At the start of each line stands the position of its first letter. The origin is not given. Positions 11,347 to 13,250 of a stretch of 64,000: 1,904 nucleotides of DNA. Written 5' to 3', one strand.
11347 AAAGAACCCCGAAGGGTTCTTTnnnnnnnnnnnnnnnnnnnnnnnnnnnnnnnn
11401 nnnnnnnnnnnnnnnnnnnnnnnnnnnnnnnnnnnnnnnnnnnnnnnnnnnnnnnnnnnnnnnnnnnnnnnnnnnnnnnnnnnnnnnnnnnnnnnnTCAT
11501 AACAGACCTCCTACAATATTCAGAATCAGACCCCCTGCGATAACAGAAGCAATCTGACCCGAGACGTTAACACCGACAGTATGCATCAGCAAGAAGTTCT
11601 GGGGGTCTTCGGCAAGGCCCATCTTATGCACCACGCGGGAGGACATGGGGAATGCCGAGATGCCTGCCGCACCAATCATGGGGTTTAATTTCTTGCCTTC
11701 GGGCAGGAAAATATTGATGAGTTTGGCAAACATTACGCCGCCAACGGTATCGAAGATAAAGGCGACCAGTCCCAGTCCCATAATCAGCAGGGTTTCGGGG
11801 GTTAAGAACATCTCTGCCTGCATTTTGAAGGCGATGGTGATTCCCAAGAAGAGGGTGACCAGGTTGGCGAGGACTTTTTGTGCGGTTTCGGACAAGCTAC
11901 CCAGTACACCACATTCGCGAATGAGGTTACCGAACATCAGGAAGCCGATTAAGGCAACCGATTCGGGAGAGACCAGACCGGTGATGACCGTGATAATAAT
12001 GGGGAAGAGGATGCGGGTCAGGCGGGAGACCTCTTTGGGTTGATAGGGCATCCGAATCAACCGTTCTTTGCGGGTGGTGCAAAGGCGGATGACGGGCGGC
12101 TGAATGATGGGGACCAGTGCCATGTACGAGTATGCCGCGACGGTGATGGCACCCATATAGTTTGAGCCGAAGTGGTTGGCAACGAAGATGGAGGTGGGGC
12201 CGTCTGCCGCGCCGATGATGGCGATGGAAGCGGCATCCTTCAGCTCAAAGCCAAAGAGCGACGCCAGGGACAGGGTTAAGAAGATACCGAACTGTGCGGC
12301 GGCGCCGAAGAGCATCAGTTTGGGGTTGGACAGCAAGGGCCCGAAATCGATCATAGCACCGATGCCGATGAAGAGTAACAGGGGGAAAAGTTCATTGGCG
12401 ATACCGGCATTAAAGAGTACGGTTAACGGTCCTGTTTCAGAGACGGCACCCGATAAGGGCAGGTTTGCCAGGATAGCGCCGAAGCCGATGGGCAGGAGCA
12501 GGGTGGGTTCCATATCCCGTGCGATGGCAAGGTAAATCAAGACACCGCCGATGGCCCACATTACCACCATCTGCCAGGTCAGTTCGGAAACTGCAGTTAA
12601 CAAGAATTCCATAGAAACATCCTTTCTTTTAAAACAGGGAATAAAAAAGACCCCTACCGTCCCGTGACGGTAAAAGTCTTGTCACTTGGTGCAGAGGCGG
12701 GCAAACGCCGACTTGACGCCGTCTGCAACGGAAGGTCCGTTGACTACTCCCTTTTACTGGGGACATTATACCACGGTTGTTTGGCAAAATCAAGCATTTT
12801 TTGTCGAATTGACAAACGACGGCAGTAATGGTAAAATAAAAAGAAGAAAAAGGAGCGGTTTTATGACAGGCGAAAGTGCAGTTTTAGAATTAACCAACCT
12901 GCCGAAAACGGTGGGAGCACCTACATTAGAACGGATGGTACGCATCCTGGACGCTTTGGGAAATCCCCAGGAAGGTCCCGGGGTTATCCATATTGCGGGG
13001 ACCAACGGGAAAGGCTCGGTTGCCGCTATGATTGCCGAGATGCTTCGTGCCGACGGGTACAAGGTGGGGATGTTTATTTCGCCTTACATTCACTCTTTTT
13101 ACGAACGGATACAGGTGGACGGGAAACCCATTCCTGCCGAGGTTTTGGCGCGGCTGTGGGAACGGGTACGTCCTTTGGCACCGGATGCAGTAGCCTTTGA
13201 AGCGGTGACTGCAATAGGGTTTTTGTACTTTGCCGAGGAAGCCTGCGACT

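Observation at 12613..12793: Attenuator-like leader upstream of an orphan Na+-decarboxylase beta subunit: candidate riboswitch (possibly cation-responsive)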

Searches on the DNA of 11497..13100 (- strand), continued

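Call 70: search_with_rna_model(model_id=R1, sources=[window, L001, L002, L003, L005, L006, L007, L008, L010, L011, L017, L019, L021, L025, L026, L027, L028, L029, L032, L036, L037, L040, L041, L042, L046, L048, L059, L064, L065, L070, L071, L074, L080, L084, L086, L093, L103, L115, L134, L135, L143, L155, L184, L190, L081, L087, L094, L095, L096, L100, L109, L112, L125, L128, L149, L150, L156, L160, L163, L166, L180, L183, L193, L196, L083, L090, L092, L097, L107, L110, L111, L113, L114, L116, L122, L123, L127, L133, L136, L145, L147, L157, L158, L159, L161, L164, L171, L173, L185, L189, L197, L200, L089, L118, L198, L102, L106, L186], max_evalue=0.01, make_alignment=true)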
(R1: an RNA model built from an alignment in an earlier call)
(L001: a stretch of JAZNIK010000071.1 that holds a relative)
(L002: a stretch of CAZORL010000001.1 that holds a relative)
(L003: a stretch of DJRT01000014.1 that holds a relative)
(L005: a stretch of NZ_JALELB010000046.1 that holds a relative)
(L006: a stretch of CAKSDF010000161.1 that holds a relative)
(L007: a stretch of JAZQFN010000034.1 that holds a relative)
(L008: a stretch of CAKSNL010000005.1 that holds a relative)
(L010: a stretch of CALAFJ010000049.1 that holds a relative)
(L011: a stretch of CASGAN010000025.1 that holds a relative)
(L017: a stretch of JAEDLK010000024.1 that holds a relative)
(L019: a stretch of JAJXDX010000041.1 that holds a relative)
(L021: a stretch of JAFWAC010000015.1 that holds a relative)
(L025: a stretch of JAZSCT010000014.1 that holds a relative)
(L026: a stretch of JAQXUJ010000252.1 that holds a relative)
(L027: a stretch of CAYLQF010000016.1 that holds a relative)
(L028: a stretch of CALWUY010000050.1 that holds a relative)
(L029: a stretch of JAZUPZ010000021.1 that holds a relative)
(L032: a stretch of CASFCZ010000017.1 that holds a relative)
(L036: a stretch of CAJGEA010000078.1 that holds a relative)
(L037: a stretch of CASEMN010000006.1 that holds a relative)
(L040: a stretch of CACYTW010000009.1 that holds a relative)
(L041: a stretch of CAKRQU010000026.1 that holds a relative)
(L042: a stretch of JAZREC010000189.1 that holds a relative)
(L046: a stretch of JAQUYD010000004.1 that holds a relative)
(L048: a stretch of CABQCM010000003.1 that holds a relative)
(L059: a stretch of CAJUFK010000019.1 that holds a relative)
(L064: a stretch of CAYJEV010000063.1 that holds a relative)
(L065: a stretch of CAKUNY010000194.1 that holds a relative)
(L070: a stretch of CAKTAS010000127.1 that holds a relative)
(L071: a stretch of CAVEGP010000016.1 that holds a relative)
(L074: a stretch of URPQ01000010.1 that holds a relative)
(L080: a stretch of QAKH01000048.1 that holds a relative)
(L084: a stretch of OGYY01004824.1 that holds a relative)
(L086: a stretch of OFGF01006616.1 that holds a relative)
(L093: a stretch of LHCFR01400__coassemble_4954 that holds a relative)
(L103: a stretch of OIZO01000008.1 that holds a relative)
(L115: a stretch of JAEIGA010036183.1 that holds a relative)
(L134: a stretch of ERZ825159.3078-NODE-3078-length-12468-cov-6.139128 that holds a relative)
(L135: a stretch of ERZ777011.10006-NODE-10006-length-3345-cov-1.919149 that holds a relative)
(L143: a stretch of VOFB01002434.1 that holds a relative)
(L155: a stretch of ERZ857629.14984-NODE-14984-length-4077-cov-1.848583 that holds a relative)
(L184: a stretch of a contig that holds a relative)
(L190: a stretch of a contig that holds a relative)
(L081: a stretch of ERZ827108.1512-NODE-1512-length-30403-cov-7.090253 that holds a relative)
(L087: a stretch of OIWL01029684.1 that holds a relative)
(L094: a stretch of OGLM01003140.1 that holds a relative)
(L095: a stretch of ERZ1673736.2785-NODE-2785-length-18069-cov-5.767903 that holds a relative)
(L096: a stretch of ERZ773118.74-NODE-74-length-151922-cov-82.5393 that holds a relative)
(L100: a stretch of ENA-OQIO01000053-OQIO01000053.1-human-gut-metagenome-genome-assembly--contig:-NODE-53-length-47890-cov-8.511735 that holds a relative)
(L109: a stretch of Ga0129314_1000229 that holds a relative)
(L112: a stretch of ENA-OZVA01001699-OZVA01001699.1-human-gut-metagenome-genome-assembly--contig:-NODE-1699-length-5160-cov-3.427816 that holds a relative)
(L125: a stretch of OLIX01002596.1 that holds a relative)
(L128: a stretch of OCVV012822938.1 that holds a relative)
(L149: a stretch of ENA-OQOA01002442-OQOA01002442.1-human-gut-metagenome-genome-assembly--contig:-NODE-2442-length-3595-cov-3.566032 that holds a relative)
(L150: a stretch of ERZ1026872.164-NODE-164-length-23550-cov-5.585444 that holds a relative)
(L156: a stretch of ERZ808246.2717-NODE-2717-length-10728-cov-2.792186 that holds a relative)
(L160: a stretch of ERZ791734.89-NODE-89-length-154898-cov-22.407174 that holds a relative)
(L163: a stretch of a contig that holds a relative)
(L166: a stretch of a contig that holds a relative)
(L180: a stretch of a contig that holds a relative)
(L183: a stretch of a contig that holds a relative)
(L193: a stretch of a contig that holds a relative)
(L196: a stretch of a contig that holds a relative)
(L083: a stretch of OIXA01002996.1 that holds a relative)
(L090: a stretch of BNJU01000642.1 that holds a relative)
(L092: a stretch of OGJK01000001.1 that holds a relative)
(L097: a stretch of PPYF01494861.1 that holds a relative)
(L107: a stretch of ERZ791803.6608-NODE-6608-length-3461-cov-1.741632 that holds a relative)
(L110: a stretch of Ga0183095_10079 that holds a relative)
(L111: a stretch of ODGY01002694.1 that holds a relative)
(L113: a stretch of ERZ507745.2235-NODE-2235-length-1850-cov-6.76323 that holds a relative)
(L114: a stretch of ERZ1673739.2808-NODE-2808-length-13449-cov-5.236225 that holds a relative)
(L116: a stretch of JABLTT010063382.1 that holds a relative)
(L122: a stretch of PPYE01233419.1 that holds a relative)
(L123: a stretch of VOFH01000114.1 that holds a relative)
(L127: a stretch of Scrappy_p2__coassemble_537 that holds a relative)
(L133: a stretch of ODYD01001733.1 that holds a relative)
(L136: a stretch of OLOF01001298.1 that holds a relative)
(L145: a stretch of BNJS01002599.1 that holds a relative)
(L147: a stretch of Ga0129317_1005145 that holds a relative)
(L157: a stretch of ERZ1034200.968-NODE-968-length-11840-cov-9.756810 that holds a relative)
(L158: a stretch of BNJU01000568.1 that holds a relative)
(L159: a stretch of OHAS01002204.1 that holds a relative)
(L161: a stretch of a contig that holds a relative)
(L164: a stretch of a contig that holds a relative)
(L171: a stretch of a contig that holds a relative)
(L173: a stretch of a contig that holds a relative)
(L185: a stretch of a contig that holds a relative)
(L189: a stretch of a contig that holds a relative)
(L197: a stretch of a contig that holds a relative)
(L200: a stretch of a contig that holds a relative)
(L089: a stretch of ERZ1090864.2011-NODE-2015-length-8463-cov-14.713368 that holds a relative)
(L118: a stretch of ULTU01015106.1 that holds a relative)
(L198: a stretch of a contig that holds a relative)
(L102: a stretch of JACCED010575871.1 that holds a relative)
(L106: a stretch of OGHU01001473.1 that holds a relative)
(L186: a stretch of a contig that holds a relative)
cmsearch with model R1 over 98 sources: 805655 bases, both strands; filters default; matches with E-value up to 0.01: 98.
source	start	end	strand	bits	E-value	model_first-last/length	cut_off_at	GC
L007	2823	2916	+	92.4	6.9e-23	1-93/93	no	0.46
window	12668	12758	-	92.1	8.5e-23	1-93/93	no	0.55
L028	2830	2921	+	92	9.4e-23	1-93/93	no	0.45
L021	2833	2928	+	89.1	6.5e-22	1-93/93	no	0.45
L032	2858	2948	+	88.8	7.9e-22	1-93/93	no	0.43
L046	2741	2835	+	88.8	7.9e-22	1-93/93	no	0.43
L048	2778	2873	+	87.7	1.6e-21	1-93/93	no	0.42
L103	7302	7396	-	85.9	5.5e-21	1-93/93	no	0.47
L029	2842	2931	+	82.5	5.2e-20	1-93/93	no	0.42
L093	3839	3930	+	81.8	8.3e-20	1-93/93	no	0.48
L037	2810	2903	+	81.1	1.3e-19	1-93/93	no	0.43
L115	3428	3524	-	80.6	1.9e-19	1-93/93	no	0.48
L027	2846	2935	+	78.1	9.8e-19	1-93/93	no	0.47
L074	2816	2915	+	77.9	1.1e-18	1-93/93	no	0.52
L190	4734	4835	+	77.8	1.2e-18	1-93/93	no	0.51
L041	2849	2941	+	77.2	1.7e-18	1-93/93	no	0.55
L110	6656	6755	+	74.5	1.1e-17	1-93/93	no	0.48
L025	2813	2905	+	74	1.4e-17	1-93/93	no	0.38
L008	2830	2925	+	74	1.5e-17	1-93/93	no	0.4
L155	2590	2683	+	73.4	2.2e-17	1-93/93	no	0.51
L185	2444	2535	+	70.9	1.2e-16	1-93/93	no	0.41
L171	191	280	+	70.6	1.4e-16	1-93/93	no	0.44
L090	661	749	-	69.6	2.8e-16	1-93/93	no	0.43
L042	205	308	+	69.2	3.6e-16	1-93/93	no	0.39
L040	2808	2898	+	69.2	3.6e-16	1-93/93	no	0.4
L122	2000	2095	-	68.7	4.9e-16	1-93/93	no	0.41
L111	4068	4157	-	68.2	6.8e-16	1-93/93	no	0.41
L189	744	835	+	68.1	7.3e-16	1-93/93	no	0.41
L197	2789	2884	-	67.6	1e-15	1-93/93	no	0.34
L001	2762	2863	+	66.2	2.6e-15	1-93/93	no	0.38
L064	768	866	+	66.2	2.7e-15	1-93/93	no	0.44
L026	2489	2580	+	65.2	5.1e-15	1-93/93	no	0.45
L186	5162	5257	+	65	5.9e-15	1-93/93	no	0.5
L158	2313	2402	+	64.8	6.8e-15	1-93/93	no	0.46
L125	605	697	+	64.4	8.6e-15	1-93/93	no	0.39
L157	2480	2568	-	64.2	9.7e-15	1-93/93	no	0.45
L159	6475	6567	-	64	1.2e-14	1-93/93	no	0.47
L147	1884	1975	+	63.6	1.5e-14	1-93/93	no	0.53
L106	1543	1638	+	63.5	1.6e-14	1-93/93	no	0.51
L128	8122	8215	+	63.2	1.9e-14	1-93/93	no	0.48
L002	1121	1211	+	62.9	2.4e-14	1-93/93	no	0.51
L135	813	905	+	62.8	2.5e-14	1-93/93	no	0.47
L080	2812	2918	+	62.4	3.3e-14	1-93/93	no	0.49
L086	353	461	+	62.3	3.5e-14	1-93/93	no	0.65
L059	2802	2911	+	61.9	4.5e-14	1-93/93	no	0.59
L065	1365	1457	+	61.8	4.8e-14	1-93/93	no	0.53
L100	11490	11580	-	61.8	4.8e-14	1-93/93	no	0.41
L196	2163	2253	+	61.8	4.8e-14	1-93/93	no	0.41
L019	2314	2408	+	61.8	4.8e-14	1-93/93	no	0.62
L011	2826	2926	+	61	8.5e-14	1-93/93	no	0.45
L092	3903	3996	-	60.6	1.1e-13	1-93/93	no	0.46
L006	1978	2074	+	59.4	2.5e-13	1-93/93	no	0.43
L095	1626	1723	+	59.1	2.9e-13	1-93/93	no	0.37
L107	673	768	-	59.1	3e-13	1-93/93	no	0.53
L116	2798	2895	+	58.9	3.4e-13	1-93/93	no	0.45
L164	4580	4674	-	58.4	4.7e-13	1-93/93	no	0.53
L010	2804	2907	+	58.2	5.3e-13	1-93/93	no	0.55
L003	2766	2860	+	57.9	6.4e-13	1-93/93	no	0.58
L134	7736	7832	-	56.8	1.4e-12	1-93/93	no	0.66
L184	2813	2909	+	56.8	1.4e-12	1-93/93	no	0.66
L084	5740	5845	+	56.3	1.9e-12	1-93/93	no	0.5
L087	695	791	-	55.7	2.8e-12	1-93/93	no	0.37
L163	7686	7782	+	55.7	2.8e-12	1-93/93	no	0.37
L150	10741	10837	+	55.6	3e-12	1-93/93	no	0.39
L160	1691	1798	+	55.6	3.1e-12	1-93/93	no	0.44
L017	2845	2937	+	54.7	5.4e-12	1-93/93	no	0.47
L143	12275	12371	+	54.6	6e-12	1-93/93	no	0.65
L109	3448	3545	+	54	8.9e-12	1-93/93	no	0.49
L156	3814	3917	+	53.6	1.2e-11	1-93/93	no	0.39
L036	1063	1177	+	52.7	2.1e-11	1-93/93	no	0.57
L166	5987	6086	+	52.7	2.1e-11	1-93/93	no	0.4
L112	2988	3087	-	52.5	2.4e-11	1-93/93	no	0.38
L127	3383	3480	-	52.3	2.8e-11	1-93/93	no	0.45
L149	2949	3057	+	52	3.3e-11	1-93/93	no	0.39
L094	8376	8475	+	51.9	3.5e-11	1-93/93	no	0.41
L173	1584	1698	-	51.4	5e-11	1-93/93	no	0.51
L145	1442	1547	+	51.3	5.3e-11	1-93/93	no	0.42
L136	3747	3847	-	51.1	6e-11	1-93/93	no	0.48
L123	7688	7794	+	51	6.4e-11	1-93/93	no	0.52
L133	3286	3391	-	50.5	8.8e-11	1-93/93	no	0.42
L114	3153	3253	+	50.2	1.1e-10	1-93/93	no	0.47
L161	1325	1423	+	49.9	1.3e-10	1-93/93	no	0.45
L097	5049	5154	+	49.9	1.4e-10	1-93/93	no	0.42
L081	10356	10456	-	48.7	3e-10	1-93/93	no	0.48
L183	94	195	+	48.6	3.2e-10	1-93/93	no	0.6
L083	708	806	+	48.3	4e-10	1-93/93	no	0.44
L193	3293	3392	+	48.1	4.4e-10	1-93/93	no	0.41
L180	2839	2942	-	48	4.6e-10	1-93/93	no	0.41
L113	1147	1262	-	47.3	7.7e-10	1-93/93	no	0.34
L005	2750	2859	+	47.3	7.7e-10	1-93/93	no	0.53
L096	3318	3421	-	47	9e-10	1-93/93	no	0.41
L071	2792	2904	+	41.5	3.6e-08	1-93/93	no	0.49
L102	242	338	+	41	5e-08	1-93/93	no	0.53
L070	66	168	+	37.3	5.8e-07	1-93/93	no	0.55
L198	5784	5879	-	36.6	9e-07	1-93/93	no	0.57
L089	7991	8097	-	36.2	1.2e-06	1-93/93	no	0.6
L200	3531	3638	+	30.9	4.1e-05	1-93/93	no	0.53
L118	4133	4233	+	26.8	0.00063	1-93/93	no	0.54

Alignment A5: 98 matches aligned to the model, 162 columns, each read 5' to 3' on its own strand. Consensus structure (alignment columns), stored with it:
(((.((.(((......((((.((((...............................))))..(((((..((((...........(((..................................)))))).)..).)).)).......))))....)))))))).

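Call 77: search_rna_families(source=L063, start=2700, end=2960, threshold=evalue, max_evalue=10, show_alignments=2)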
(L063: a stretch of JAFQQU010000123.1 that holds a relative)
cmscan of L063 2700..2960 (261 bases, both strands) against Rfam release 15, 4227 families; matches with E-value up to 10: 3.
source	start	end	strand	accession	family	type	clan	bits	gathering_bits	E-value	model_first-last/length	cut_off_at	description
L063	2857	2895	+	RF04239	mir-4679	Gene; miRNA;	-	18.5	88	0.49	1-75/75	no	mir-4679 microRNA precursor family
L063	2857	2895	-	RF04239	mir-4679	Gene; miRNA;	-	16.2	88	2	1-75/75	no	mir-4679 microRNA precursor family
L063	2733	2825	+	RF00080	Manganese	Cis-reg; riboswitch;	-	8.5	45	2.1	1-177/177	no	Manganese Mn2+ riboswitch aptamer (yybP-ykoY)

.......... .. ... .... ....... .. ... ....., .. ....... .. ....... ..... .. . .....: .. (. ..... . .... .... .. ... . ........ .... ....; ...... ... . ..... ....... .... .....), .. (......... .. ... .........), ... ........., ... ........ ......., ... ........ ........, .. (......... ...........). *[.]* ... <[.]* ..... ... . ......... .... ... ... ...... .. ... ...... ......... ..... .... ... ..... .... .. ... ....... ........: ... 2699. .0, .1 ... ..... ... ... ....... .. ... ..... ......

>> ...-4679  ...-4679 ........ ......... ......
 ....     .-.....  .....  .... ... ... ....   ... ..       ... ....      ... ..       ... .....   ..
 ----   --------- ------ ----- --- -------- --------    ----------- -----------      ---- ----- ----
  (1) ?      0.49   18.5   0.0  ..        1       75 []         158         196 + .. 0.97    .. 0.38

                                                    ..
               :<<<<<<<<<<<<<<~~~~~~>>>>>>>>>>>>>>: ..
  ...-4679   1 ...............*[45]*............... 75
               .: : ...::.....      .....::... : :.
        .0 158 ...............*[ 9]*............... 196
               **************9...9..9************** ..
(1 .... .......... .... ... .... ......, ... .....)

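Call 79: search_rna_families(source=window, start=12630, end=12775, threshold=evalue, max_evalue=10, show_alignments=3)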
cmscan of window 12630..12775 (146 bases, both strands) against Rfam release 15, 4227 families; matches with E-value up to 10: 6.
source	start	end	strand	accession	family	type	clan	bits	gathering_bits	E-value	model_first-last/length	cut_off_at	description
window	12644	12683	-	RF00756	mir-299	Gene; miRNA;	-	15.3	67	0.99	1-63/63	no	mir-299 microRNA precursor family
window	12734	12768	-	RF00381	Antizyme_FSE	Cis-reg; frameshift_element;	-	14.2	40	1.4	1-59/59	no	Antizyme RNA frameshifting stimulation element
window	12634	12694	-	RF00722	mir-451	Gene; miRNA;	-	13.4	66.5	2.2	1-71/71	no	mir-451 microRNA precursor family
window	12711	12729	-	RF01337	CRISPR-DR24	Gene; CRISPR;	-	12.5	35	5.3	1-30/30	no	CRISPR RNA direct repeat element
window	12665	12756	+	RF02041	HOTTIP_2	Gene; lncRNA;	-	10.4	80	0.053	286-374/374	no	HOXA transcript at the distal tip, conserved region 2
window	12636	12727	-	RF01497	ALIL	Cis-reg;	-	9.7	50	1.5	1-117/117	no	ALIL pseudoknot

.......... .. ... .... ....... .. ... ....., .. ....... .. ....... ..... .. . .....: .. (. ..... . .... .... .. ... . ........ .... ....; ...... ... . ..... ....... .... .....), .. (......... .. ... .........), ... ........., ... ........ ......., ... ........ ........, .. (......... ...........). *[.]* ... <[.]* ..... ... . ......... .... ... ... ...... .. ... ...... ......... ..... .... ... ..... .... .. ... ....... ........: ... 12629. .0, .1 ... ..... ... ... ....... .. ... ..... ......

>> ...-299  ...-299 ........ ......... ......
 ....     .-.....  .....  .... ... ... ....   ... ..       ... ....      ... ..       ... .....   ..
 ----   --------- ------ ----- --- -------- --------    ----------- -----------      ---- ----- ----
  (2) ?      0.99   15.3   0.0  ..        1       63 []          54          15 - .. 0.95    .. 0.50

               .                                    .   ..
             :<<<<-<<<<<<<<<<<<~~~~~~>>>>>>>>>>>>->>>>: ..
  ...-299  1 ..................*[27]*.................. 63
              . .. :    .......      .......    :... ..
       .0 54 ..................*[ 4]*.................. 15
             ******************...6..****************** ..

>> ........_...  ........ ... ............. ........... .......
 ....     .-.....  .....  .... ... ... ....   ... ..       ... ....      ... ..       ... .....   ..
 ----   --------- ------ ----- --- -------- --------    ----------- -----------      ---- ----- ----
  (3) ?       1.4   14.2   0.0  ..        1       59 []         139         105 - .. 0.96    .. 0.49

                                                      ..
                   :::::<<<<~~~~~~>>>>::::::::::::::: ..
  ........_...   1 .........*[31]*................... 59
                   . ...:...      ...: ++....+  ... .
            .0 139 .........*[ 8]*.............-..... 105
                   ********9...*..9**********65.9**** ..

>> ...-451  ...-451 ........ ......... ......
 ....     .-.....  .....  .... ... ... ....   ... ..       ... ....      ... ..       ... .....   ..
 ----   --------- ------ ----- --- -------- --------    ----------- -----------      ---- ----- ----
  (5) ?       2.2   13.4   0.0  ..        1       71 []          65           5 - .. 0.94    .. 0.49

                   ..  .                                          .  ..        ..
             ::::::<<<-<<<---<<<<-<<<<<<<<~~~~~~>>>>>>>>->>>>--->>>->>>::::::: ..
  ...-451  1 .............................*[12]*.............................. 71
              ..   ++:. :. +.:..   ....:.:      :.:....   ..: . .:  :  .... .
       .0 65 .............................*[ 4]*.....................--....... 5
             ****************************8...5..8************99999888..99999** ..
